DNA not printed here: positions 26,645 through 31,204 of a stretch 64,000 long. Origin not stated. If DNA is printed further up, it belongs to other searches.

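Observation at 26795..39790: Giant secreted Rhs/YD-shell protein whose post-core region is ~3,200 aa of Kelch propellers and FN3 domains rather than a toxin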

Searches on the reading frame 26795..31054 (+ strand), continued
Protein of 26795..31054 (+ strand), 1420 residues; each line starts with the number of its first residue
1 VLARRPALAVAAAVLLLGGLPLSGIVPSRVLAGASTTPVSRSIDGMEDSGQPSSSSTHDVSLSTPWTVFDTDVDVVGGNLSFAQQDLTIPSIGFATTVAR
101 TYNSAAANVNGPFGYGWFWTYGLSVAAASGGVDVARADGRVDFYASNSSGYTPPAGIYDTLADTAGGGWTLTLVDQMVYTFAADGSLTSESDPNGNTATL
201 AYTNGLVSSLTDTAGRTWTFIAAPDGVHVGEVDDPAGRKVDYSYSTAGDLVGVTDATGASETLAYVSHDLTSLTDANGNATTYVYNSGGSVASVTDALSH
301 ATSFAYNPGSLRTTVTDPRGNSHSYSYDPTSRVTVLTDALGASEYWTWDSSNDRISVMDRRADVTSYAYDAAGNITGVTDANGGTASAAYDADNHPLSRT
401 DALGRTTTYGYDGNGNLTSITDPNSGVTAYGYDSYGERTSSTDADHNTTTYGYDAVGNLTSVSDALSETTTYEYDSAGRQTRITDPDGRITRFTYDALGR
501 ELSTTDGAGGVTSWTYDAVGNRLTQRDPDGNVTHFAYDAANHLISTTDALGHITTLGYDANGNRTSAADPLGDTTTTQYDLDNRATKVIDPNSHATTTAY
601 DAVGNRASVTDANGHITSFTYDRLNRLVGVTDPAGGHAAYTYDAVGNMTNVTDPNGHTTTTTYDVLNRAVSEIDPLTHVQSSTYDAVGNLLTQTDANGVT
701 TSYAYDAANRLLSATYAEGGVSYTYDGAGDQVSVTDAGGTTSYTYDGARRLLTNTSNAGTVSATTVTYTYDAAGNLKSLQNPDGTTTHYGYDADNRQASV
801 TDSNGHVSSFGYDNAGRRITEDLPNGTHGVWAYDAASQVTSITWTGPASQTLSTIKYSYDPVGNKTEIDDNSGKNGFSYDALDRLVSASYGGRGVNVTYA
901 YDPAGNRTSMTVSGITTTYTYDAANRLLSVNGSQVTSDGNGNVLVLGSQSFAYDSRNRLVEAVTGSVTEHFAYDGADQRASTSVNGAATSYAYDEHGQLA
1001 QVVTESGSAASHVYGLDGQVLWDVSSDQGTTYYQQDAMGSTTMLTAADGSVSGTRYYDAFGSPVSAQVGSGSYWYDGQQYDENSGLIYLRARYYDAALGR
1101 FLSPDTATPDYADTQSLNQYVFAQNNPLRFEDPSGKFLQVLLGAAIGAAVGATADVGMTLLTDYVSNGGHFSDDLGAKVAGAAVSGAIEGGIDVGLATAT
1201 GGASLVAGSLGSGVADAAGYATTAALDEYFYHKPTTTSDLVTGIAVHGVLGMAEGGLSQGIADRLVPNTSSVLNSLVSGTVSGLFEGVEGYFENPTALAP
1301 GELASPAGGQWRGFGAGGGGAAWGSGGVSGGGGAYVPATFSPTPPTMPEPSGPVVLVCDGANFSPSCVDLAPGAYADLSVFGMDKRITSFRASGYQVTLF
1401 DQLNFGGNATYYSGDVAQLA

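Call 52: search_protein_families(library=pfam, proteins=[P0158], max_evalue=0.01)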
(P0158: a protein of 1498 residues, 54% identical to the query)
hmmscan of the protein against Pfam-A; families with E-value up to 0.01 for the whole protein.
P0158 (1498 aa): 2 families
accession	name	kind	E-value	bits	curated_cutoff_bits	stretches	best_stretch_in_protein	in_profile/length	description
PF05593.20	RHS_repeat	-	6.4e-132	428.4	22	19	505-542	1-38/38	RHS Repeat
PF20148.4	DUF6531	-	1.1e-13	51.7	24.1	1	20-90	4-73/74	Domain of unknown function (DUF6531)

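Call 63: predict_structure(alignment_id=A2)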
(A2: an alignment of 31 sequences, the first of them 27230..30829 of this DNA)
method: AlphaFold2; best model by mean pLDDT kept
length: 1200 residues; sequences in the alignment: 31
mean_pLDDT: 77.2   pTM: 0.71
mean pLDDT of the five models: 77.2, 75.4, 75.3, 73.9, 73.3
residues with pLDDT >= 90: 583; 70-90: 360; 50-70: 31; < 50: 226
segments of 3 or more residues with pLDDT < 50: 1-4, 979-1200
pLDDT, mean of each block of 10 residues (from residue 1): 61 85 88 91 90 90 88 90 90 91 92 90 92 87 90 88 90 88 91 89 92 90 91 88 92 91 93 94 93 94 94 93 95 91 94 91 93 89 94 88 94 86 92 86 93 87 93 89 94 91 93 94 93 95 92 95 92 92 92 89 91 73 93 92 93 92 93 93 95 92 92 91 90 92 87 93 92 95 92 95 92 91 88 86 87 78 85 84 89 84 89 75 65 72 78 86 77 73 34 29 27 33 30 27 21 20 23 24 23 22 21 21 23 21 19 20 21 20 21 21
secondary structure, 60 per line:
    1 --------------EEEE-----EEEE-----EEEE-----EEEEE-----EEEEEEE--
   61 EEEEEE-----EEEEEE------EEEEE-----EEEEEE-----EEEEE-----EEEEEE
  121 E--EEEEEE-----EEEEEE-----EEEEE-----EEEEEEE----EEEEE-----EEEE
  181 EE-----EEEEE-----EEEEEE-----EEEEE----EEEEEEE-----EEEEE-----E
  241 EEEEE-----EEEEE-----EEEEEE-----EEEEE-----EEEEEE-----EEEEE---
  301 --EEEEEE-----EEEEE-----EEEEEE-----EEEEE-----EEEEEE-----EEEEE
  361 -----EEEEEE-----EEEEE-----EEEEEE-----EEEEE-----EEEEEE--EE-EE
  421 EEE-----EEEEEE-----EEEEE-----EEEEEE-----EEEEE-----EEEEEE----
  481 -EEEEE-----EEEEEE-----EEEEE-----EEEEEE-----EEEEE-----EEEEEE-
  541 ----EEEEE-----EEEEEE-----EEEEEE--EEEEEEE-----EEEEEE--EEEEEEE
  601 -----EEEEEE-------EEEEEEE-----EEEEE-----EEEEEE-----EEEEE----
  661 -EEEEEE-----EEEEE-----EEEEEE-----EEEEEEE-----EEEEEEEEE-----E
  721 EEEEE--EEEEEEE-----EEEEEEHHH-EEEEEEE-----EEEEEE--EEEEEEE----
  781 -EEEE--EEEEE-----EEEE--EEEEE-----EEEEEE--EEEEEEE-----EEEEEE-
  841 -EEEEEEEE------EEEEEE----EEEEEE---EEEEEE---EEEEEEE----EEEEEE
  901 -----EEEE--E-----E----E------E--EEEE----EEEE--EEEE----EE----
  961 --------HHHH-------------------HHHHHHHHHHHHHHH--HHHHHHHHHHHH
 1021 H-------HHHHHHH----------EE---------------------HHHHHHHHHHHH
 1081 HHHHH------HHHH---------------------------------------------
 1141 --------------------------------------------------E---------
elements in order (helices of 4 or more, strands of 3 or more residues): E15-18 E24-27 E33-36 E42-46 E52-58 E61-66 E72-77 E84-88 E94-99 E105-109 E115-121 E124-129 E135-140 E146-150 E156-162 E167-171 E177-182 E188-192 E198-203 E209-213 E218-224 E230-234 E240-245 E251-255 E261-266 E272-276 E282-287 E293-297 E303-308 E314-318 E324-329 E335-339 E345-350 E356-360 E366-371 E377-381 E387-392 E398-402 E408-413 E419-423 E429-434 E440-444 E450-455 E461-465 E471-476 E482-486 E492-497 E503-507 E513-518 E524-528 E534-539 E545-549 E555-560 E566-571 E574-580 E586-591 E594-600 E606-611 E619-625 E631-635 E641-646 E652-656 E662-667 E673-677 E683-688 E694-700 E706-714 E720-725 E728-734 E740-745 E750-756 E762-767 E770-776 E782-785 E788-792 E798-801 E804-808 E814-819 E822-828 E834-839 E842-849 E856-861 E866-871 E875-880 E884-890 E895-900 E906-909 E933-936 E941-944 E947-950 H969-972 H992-1006 H1009-1021 H1029-1035 H1069-1085 H1092-1095

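Call 66: fold_search(model_id=the predicted structure, library=pdb)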
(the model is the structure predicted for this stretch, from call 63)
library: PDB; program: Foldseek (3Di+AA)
matches with E <= 10: 1028; with E <= 0.001: 124
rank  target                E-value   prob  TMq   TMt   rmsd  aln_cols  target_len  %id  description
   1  8qja_C                1.7e-65  1.00  0.33  0.38  16.0      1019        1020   21  T6SS-linked Rhs repeat protein - Advenella mimigardefordensis VgrG-Rhs core (released 2024-09-25)
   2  8qja_B                2.2e-65  1.00  0.40  0.45  13.1      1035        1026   22  T6SS-linked Rhs repeat protein - Advenella mimigardefordensis VgrG-Rhs core (released 2024-09-25)
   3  8qja_D                8.0e-65  1.00  0.36  0.40  13.2      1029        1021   22  T6SS-linked Rhs repeat protein - Advenella mimigardefordensis VgrG-Rhs core (released 2024-09-25)
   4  8qja_A                9.7e-65  1.00  0.31  0.35  14.5      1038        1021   21  T6SS-linked Rhs repeat protein - Advenella mimigardefordensis VgrG-Rhs core (released 2024-09-25)
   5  8uxt                  8.0e-62  1.00  0.33  0.30  16.0      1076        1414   18  Acinetobacter baumannii Tse15 Rhs effector, toxin cleavage mutant (D1369N, D1391N) (released 2024-10-09)
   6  8qjc                  1.2e-61  1.00  0.43  0.48  13.0      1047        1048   21  T6SS-linked Rhs repeat protein - Salmonella bongori Rhs-core domain with toxin domain (released 2024-09-25)
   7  8qjd_B                2.3e-61  1.00  0.45  0.51  12.3      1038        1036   22  T6SS-linked Rhs repeat protein - Salmonella bongori Rhs-core domain (released 2024-09-25)
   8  8qjb_A                2.8e-61  1.00  0.45  0.51  12.6      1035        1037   22  T6SS-linked Rhs repeat protein - Salmonella bongori Rhs-core domain extended N-terminus (released 2024-09-25)
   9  8uy4_A                2.5e-59  1.00  0.51  0.46   9.2      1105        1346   16  Acinetobacter baumannii Tse15 Rhs effector (released 2024-10-09)
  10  7q97_A                1.2e-58  1.00  0.49  0.56  11.9      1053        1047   21  Structure of the bacterial type VI secretion system effector RhsA. (released 2021-12-22)
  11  8cp6_B                7.4e-58  1.00  0.40  0.44  15.9      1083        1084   20  Type six secretion system exported effector 5 (Tse5) (released 2023-12-06)
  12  7pq5                  8.4e-57  1.00  0.35  0.39  15.6      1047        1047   20  Photorhabdus laumondii T6SS-associated Rhs protein carrying the Tre23 toxin domain (released 2021-12-01)
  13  9ifo_A                3.5e-51  1.00  0.37  0.33  18.7      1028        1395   20  Structure of Teneurin-Like Protein (TLP) (released 2026-03-11)
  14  8h8b                  5.3e-50  1.00  0.56  0.65   9.1      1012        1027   20  Type VI secretion system effector RhsP in its pre-autoproteolysis and monomeric form (released 2023-01-18)
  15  8h8a_A                6.1e-50  1.00  0.57  0.70   8.8      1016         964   20  Type VI secretion system effector RhsP in its post-autoproteolysis and monomeric form (released 2023-01-18)
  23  9g2f_A                6.1e-42  1.00  0.34  0.24  22.5      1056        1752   17  Mouse Teneurin2 dimer variant A1B1 (released 2026-01-21)
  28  9g41_A                9.2e-41  1.00  0.26  0.23  20.8      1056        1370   17  Mouse Teneurin2 dimer variant A0B1 (released 2026-01-21)
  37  6cmx_A                4.5e-35  1.00  0.33  0.31  22.5      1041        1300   17  Human Teneurin 2 extra-cellular region (released 2018-07-25)
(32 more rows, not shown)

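Call 67: search_protein_families(library=pfam, proteins=[P0175], max_evalue=0.001)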
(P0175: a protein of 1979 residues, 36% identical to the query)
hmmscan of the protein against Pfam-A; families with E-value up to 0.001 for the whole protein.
P0175 (1979 aa): 8 families
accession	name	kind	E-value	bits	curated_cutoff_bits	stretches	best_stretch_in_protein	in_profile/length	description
PF05593.20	RHS_repeat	-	5.3e-136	441.4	22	18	1449-1486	1-38/38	RHS Repeat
PF16158.11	N_BRCA1_IG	-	3.8e-23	82.5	28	1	572-677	1-108/108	Ig-like domain from next to BRCA1 gene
PF20148.4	DUF6531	-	3.1e-19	69.5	24.1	1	709-782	2-74/74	Domain of unknown function (DUF6531)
PF00041.27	fn3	-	1.8e-15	57.3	25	0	168-239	13-83/84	Fibronectin type III domain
PF25059.1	FN3_DSCAM-DSCAML_C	-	5.8e-12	46.2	39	0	197-236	37-76/89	DSCAM/DSCAML C-terminal Fn3-like domain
PF08329.16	ChitinaseA_N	-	2.5e-09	37.4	21.2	0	170-232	39-99/133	Chitinase A, N-terminal domain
PF25023.1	TEN_YD-shell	-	2.8e-09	36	50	1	1300-1417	42-160/909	Teneurin YD-shell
PF25788.1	Ig_Rha78A_N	-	3.1e-09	37.5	27.4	0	421-458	65-102/105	Rha78A-like, N-terminal immunoglobulin domain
